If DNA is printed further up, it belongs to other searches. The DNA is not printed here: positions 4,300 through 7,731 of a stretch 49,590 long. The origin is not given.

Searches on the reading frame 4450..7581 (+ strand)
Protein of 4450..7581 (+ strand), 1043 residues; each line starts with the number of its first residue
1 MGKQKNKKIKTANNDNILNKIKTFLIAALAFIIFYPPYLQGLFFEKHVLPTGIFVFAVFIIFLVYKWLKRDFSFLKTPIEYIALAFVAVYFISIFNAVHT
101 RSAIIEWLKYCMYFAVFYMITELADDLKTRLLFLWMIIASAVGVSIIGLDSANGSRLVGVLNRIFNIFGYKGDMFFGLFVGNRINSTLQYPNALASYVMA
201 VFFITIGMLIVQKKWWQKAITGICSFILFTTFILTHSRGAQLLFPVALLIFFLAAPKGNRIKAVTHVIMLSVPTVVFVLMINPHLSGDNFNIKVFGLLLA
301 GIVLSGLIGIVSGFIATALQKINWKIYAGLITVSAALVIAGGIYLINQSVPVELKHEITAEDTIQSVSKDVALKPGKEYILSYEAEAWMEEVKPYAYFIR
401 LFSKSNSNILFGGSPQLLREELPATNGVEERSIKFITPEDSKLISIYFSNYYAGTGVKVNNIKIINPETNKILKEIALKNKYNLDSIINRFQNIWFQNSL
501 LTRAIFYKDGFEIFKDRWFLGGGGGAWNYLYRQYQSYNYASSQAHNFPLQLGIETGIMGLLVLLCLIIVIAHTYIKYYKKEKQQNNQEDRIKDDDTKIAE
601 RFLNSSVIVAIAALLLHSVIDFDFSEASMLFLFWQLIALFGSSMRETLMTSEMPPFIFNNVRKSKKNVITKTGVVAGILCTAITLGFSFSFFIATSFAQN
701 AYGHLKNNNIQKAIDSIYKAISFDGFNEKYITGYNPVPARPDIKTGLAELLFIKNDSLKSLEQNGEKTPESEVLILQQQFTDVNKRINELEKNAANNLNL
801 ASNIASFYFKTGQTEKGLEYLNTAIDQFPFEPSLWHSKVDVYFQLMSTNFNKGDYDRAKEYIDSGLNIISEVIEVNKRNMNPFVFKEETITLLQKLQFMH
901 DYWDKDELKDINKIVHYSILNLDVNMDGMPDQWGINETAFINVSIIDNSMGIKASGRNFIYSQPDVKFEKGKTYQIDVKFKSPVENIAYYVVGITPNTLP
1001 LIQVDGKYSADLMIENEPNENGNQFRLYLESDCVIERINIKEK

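Call 4: search_protein_families(library=pfam, proteins=[window:4450-7581:+])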
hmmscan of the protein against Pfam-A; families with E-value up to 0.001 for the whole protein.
window:4450-7581:+ (1043 aa): 5 families
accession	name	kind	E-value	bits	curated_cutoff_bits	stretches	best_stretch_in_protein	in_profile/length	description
PF04932.20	Wzy_C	-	1.2e-11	45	31.7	1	486-564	65-149/149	O-Antigen ligase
PF13181.12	TPR_8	-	5.6e-06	26.6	25.7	0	803-826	6-29/34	Tetratricopeptide repeat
PF00515.34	TPR_1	-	8.3e-05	22.7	27.8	0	803-829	6-32/34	Tetratricopeptide repeat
PF10602.15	RPN7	-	0.00027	21.1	29.6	1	781-871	17-105/174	26S proteasome subunit RPN7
PF02018.23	CBM_4_9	-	0.00086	20.1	25.9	0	931-982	15-73/136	Carbohydrate binding domain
